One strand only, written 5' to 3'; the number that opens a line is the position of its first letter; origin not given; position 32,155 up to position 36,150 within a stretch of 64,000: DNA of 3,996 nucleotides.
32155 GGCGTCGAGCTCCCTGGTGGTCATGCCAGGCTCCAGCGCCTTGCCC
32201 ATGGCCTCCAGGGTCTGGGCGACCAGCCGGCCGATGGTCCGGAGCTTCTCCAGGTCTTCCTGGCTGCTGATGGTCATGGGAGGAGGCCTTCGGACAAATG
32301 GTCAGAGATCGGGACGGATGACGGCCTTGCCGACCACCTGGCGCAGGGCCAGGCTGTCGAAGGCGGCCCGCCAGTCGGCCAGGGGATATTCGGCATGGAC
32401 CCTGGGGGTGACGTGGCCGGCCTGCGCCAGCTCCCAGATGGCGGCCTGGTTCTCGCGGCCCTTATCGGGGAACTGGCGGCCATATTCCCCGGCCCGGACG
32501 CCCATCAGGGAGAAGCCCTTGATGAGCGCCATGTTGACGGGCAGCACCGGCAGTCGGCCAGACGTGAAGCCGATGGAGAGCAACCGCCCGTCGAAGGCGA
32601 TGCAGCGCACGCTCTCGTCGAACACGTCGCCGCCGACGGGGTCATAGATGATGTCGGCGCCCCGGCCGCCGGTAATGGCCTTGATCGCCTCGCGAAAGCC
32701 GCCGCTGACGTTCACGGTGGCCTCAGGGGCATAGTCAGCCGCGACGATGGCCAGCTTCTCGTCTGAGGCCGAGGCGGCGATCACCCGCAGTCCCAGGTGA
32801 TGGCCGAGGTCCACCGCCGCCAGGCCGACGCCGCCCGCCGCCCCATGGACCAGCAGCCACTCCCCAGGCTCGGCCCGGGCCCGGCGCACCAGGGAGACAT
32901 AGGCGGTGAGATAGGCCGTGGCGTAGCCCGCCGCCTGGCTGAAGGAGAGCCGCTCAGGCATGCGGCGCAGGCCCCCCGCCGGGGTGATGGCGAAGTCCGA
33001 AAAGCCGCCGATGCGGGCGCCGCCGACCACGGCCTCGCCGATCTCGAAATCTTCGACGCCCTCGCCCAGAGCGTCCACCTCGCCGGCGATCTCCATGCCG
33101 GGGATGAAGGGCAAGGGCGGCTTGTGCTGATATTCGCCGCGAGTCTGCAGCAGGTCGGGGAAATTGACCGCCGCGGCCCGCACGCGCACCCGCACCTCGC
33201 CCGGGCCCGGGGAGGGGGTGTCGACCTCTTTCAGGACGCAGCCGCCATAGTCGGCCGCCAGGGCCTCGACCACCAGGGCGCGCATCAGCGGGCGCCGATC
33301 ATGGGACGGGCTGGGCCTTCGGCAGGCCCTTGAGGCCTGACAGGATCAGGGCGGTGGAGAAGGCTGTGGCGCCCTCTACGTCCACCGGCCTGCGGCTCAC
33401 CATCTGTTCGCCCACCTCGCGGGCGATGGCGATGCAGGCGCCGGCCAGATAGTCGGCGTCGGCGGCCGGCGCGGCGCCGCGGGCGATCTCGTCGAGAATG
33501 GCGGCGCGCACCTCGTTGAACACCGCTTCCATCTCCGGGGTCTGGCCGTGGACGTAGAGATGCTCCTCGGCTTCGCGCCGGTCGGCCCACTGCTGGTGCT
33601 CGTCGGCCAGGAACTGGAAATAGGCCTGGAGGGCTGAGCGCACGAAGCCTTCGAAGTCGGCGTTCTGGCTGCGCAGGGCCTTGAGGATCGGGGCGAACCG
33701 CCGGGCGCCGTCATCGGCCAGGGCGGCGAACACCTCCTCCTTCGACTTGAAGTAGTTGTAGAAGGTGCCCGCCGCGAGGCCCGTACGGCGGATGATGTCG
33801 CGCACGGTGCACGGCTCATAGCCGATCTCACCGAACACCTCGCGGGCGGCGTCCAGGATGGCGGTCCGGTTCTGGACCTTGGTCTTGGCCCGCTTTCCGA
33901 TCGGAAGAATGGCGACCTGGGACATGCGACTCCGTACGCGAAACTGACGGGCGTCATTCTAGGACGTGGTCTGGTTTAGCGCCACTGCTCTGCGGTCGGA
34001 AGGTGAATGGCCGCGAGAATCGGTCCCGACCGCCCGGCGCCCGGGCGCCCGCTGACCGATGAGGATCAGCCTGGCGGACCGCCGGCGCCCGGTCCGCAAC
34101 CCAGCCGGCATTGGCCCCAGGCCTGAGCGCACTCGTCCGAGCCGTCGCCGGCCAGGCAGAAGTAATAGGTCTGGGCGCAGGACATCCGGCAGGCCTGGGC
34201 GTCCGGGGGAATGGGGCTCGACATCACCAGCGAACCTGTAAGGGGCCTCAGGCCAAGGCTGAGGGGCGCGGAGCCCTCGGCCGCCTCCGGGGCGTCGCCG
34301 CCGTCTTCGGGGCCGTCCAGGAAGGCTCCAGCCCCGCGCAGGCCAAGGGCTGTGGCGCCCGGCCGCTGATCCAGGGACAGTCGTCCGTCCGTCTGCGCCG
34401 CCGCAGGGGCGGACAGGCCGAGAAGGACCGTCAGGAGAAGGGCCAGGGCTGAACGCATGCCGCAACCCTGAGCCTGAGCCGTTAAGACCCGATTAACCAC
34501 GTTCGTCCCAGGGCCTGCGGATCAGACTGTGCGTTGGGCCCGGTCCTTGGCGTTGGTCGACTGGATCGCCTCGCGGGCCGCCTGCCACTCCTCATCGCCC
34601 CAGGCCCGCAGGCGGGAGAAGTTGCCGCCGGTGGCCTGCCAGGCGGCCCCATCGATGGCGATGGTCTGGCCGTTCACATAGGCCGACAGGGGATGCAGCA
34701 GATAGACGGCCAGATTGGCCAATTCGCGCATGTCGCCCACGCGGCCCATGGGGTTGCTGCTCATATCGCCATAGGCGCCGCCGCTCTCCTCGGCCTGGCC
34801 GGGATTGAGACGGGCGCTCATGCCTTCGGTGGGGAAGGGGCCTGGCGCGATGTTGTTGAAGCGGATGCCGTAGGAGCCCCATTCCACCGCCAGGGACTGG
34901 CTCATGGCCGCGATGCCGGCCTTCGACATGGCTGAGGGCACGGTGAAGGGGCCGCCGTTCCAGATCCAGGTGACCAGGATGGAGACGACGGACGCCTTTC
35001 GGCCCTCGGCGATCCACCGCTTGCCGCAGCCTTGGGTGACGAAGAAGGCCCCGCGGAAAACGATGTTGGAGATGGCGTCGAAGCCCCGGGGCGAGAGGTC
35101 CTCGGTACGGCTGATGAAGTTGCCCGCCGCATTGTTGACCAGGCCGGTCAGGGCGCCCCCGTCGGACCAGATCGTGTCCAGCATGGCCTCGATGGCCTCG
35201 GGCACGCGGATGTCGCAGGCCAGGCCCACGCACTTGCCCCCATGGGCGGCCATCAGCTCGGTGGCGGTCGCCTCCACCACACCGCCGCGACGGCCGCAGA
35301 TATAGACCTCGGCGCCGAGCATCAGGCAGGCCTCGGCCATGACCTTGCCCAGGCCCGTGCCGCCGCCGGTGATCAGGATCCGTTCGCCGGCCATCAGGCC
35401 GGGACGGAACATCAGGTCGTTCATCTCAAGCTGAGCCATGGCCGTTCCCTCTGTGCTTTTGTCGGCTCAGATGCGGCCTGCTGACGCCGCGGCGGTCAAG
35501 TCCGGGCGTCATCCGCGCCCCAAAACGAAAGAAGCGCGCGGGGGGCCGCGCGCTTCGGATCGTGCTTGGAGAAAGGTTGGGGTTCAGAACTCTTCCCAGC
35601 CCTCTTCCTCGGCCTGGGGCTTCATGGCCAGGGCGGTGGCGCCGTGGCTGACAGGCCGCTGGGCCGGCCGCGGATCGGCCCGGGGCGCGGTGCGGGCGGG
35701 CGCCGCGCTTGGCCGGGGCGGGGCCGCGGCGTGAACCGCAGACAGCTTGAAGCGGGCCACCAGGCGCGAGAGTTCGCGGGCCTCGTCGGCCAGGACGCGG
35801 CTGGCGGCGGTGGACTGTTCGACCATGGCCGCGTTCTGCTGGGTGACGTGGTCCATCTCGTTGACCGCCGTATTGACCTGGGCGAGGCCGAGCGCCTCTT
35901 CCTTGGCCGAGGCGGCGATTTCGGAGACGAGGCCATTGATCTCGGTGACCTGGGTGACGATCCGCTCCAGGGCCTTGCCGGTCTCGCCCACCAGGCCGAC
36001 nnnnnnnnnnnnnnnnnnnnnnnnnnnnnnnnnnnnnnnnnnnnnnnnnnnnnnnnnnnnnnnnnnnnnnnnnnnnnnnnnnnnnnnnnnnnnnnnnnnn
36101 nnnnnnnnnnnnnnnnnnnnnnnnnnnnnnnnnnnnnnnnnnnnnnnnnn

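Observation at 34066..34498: CtrA-boxed secreted protein with a mirror-symmetric six-Cys domain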

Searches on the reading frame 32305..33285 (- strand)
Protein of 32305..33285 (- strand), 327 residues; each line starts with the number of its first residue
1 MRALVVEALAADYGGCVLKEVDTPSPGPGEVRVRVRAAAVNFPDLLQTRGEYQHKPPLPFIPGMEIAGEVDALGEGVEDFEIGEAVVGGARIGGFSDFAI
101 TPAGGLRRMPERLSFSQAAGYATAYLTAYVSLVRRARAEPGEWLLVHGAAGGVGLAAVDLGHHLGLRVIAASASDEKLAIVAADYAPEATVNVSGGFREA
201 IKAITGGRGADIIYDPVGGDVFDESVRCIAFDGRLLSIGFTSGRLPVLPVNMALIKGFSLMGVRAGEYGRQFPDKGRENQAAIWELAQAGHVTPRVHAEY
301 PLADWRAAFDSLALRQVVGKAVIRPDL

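Call 92: search_protein_families(library=pfam, proteins=[window:32305-33285:-], max_evalue=0.00001)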
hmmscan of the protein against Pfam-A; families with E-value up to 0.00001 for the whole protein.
window:32305-33285:- (327 aa): 3 families
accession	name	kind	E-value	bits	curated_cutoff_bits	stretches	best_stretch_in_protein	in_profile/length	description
PF00107.32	ADH_zinc_N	-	2.9e-21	76.2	31.8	1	152-269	1-117/129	Zinc-binding dehydrogenase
PF08240.17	ADH_N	-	3.5e-16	59.8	23.5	1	27-109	1-102/104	Alcohol dehydrogenase GroES-like domain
PF13602.12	ADH_zinc_N_2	-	1.2e-14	55.8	27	1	192-323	15-134/134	Zinc-binding dehydrogenase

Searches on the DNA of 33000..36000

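Call 59: search_rna_families(source=window, start=33000, end=36000, threshold=evalue, max_evalue=1)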
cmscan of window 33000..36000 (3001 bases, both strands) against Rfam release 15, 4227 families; matches with E-value up to 1: 2.
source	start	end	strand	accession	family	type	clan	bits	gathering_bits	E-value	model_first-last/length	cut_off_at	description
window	35532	35605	-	RF02273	FsrA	Gene;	-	26.1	80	0.018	1-83/83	no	FsrA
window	34761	34853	-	RF02681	Twister-sister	Gene; ribozyme;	-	19.2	34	0.97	1-81/81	no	Twister_sister_ribozyme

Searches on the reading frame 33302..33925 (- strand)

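Call 92: search_protein_families(library=pfam, proteins=[window:33302-33925:-], max_evalue=0.00001)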
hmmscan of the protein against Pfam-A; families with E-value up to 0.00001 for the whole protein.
window:33302-33925:- (208 aa): 1 family
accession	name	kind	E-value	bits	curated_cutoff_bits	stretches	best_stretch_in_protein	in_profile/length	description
PF00440.29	TetR_N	-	4.3e-17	62.1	24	1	23-69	1-47/47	Bacterial regulatory proteins, tetR family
